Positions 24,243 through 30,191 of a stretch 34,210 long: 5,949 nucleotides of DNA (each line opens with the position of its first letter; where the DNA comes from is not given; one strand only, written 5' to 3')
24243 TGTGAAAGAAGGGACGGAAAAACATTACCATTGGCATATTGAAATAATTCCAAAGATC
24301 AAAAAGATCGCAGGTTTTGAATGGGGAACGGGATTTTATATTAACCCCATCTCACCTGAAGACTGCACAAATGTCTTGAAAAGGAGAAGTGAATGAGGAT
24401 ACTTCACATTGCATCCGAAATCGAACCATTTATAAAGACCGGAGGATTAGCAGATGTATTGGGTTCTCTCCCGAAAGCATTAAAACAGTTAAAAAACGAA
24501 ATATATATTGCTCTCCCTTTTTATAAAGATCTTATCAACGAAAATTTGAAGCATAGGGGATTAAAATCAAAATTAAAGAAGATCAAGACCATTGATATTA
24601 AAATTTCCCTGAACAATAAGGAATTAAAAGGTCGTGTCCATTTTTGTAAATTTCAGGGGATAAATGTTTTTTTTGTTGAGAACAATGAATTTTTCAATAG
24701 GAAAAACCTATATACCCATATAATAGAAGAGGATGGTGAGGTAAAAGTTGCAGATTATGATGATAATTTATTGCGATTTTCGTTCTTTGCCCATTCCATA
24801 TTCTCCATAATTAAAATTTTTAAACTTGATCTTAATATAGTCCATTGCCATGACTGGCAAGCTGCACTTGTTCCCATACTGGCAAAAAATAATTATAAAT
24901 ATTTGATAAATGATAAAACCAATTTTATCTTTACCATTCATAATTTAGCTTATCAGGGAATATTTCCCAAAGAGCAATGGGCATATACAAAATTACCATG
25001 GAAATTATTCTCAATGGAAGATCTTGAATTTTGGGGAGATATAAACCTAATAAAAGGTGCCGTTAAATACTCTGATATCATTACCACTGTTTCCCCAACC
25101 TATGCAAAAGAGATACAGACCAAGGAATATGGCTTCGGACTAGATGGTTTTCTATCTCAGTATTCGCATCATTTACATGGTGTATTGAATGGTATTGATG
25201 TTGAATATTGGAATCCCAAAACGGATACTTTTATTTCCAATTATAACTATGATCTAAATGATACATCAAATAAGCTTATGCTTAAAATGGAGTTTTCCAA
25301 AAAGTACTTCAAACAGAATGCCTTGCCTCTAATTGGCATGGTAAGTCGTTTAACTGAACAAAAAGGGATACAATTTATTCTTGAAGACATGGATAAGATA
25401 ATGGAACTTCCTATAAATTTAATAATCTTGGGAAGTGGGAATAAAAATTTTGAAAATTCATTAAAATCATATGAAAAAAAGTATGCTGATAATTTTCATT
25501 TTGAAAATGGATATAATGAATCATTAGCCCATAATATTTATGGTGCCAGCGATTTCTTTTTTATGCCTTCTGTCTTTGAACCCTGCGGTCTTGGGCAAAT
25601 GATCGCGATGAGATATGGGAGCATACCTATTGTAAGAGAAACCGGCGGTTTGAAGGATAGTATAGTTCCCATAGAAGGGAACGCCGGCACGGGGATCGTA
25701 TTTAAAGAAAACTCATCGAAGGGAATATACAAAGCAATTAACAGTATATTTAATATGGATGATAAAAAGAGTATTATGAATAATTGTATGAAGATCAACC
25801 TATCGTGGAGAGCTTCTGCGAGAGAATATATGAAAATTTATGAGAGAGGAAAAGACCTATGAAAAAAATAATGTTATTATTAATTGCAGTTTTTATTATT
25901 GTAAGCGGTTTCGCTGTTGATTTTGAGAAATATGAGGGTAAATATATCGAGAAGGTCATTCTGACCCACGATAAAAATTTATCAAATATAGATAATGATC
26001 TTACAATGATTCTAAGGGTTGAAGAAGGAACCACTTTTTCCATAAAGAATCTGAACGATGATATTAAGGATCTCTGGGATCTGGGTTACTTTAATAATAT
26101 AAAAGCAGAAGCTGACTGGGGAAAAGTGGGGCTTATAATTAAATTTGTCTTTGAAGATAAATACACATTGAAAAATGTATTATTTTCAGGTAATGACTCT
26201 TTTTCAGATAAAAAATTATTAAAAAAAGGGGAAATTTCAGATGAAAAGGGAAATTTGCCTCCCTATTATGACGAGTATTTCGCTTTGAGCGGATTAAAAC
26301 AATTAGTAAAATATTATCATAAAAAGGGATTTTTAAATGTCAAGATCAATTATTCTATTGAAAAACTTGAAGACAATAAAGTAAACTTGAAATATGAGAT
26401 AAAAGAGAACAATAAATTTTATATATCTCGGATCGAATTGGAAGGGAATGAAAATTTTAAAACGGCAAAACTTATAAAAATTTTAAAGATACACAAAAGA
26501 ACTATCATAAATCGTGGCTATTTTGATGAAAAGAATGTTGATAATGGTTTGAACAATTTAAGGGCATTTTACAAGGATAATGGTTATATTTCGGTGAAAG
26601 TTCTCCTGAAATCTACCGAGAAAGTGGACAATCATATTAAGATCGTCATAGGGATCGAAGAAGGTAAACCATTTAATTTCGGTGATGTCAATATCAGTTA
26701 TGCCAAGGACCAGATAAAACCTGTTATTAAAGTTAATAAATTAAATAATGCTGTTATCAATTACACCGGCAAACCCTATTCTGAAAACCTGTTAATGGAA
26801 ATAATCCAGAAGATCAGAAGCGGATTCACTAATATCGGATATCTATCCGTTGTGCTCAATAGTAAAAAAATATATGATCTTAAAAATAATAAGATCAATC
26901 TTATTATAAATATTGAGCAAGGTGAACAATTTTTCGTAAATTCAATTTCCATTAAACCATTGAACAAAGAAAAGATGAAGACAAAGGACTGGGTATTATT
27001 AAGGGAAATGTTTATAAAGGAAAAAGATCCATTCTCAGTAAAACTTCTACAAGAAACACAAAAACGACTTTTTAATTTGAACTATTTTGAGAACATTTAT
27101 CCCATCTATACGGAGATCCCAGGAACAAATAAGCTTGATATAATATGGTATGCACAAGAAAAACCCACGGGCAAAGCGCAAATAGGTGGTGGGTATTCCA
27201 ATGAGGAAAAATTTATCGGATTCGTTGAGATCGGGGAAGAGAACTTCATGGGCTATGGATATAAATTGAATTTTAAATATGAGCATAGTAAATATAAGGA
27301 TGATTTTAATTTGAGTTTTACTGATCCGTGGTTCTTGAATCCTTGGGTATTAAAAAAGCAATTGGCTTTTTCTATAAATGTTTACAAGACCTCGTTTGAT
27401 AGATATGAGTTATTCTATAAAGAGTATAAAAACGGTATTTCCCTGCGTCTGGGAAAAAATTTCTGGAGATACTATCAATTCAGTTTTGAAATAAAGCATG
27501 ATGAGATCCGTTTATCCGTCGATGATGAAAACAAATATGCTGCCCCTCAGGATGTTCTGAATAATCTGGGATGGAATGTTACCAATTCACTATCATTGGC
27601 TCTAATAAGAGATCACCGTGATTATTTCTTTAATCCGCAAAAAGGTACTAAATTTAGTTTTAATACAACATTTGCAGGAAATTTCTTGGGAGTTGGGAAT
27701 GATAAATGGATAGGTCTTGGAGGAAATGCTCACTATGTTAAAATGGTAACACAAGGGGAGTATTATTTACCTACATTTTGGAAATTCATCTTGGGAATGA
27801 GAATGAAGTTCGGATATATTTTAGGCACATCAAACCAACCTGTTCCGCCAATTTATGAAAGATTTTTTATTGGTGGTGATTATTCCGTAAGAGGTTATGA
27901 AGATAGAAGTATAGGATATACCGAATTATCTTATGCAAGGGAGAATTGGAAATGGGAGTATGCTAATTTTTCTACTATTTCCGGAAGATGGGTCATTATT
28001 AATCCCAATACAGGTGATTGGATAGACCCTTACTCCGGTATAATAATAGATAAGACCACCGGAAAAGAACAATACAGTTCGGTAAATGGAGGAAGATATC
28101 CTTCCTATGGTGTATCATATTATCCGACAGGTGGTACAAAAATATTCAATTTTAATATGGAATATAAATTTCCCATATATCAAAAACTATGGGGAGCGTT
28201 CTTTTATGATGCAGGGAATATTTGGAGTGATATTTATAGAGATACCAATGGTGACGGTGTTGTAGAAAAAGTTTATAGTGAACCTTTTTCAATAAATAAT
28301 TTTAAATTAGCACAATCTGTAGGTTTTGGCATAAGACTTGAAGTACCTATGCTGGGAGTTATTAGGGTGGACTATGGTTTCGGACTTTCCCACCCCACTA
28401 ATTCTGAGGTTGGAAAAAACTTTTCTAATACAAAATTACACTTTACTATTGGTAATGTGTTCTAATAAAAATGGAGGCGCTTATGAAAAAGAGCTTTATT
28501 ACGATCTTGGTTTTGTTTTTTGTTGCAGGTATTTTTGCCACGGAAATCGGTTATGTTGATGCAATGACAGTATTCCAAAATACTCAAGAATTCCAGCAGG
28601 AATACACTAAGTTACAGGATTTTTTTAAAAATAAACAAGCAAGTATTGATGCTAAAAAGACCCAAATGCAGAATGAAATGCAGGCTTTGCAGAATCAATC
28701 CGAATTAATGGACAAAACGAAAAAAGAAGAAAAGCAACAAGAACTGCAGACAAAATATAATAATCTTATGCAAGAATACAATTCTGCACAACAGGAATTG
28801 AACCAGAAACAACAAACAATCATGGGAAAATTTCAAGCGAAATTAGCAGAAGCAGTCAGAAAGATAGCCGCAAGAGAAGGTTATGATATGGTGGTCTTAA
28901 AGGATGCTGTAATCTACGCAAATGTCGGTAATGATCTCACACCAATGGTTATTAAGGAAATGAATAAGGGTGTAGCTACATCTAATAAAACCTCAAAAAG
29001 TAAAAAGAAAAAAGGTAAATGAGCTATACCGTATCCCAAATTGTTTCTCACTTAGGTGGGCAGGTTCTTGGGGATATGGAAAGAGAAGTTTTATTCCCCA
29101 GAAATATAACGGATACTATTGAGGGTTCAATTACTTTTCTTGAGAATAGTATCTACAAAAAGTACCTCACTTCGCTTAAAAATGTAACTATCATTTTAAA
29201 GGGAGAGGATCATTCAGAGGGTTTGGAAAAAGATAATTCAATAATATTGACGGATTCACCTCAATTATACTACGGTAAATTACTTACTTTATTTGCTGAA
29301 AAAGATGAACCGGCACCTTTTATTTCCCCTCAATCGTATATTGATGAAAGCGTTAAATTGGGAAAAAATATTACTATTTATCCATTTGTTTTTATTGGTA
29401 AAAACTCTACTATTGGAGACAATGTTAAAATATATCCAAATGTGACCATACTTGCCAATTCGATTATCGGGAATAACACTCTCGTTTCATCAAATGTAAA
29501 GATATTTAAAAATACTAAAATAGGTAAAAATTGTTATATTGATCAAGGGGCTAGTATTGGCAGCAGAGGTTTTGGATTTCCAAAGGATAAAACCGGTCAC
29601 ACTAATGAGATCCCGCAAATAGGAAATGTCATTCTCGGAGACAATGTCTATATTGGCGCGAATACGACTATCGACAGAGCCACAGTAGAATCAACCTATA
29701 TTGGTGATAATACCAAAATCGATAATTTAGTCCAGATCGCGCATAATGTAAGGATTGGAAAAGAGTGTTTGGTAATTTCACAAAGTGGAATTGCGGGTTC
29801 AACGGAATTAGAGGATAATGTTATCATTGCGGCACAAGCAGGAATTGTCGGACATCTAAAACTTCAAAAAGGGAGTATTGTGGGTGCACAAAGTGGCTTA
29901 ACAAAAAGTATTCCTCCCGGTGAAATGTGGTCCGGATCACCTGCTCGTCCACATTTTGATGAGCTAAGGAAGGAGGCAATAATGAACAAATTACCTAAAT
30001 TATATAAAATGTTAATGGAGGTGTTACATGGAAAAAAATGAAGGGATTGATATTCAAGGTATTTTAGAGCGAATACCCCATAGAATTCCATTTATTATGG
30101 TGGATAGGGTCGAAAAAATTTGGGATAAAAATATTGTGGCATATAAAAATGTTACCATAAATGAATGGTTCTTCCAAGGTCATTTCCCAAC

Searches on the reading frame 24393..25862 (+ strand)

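Call 15: search_protein_families(library=pfam, proteins=[window:24393-25862:+], max_evalue=0.001)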
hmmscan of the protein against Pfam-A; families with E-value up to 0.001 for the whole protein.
window:24393-25862:+ (489 aa): 4 families
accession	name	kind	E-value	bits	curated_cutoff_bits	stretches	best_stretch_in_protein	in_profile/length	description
PF08323.17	Glyco_transf_5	-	6.2e-75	252.4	22.7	1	2-255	1-238/239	Starch synthase catalytic domain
PF00534.26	Glycos_transf_1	-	6.6e-19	68.5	26.4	1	301-460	5-163/172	Glycosyl transferases group 1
PF13692.12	Glyco_trans_1_4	-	1.6e-13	51.6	27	1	312-453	2-140/142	Glycosyl transferases group 1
PF13439.12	Glyco_transf_4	-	5.8e-06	26.9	28.5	1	129-242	54-149/170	Glycosyltransferase Family 4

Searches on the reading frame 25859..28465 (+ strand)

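Call 15: search_protein_families(library=pfam, proteins=[window:25859-28465:+], max_evalue=0.001)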
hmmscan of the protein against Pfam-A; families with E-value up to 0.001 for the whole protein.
window:25859-28465:+ (868 aa): 3 families
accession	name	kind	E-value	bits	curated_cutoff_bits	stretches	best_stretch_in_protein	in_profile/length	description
PF01103.29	Omp85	-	2.2e-54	185.6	24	1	462-868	1-325/325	Omp85 superfamily domain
PF07244.20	POTRA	-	8.2e-34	116.6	21.3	4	187-269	1-79/79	Surface antigen variable number repeat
PF08479.16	POTRA_2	-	0.00062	20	24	0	187-262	1-71/76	POTRA domain, ShlB-type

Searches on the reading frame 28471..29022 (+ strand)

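Call 15: search_protein_families(library=pfam, proteins=[window:28471-29022:+], max_evalue=0.001)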
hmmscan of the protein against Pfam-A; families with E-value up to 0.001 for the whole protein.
window:28471-29022:+ (183 aa): 2 families
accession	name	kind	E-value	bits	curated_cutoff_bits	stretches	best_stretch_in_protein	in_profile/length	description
PF03938.19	OmpH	-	2.2e-29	102.9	32.4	1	26-164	2-141/141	Outer membrane protein (OmpH-like)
PF03961.19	FapA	-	0.00021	21.4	31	1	39-144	152-248/272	Flagellar Assembly Protein A beta solenoid domain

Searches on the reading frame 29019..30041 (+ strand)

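Call 15: search_protein_families(library=pfam, proteins=[window:29019-30041:+], max_evalue=0.001)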
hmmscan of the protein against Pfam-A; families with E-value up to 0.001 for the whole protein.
window:29019-30041:+ (340 aa): 7 families
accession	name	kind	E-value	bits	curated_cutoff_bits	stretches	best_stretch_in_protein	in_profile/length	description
PF00132.30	Hexapep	-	2.9e-35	119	27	2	129-163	1-35/36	Bacterial transferase hexapeptide (six repeats)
PF25084.1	LbH_EIF2B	-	6.2e-15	55.5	54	2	105-176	3-72/105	EIF2B subunit epsilon LbH domain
PF14602.12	Hexapep_2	-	8.9e-12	45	27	0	204-236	2-28/34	Hexapeptide repeat of succinyl-transferase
PF04613.19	LpxD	-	6.3e-06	26.4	30.8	1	30-91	10-70/70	UDP-3-O-[3-hydroxymyristoyl] glucosamine N-acyltransferase, LpxD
PF24894.1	Hexapep_GlmU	-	0.00018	22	23.3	0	124-175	41-90/104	GlmU-like, C-terminal hexapeptide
PF25247.1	LbH_GLGC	-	0.00018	21.9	27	0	145-221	29-102/135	GLGC left-handed parallel beta-helix domain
PF25087.1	GMPPB_C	-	0.00085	19.4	39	0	109-150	8-48/110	GMPPB C-terminal domain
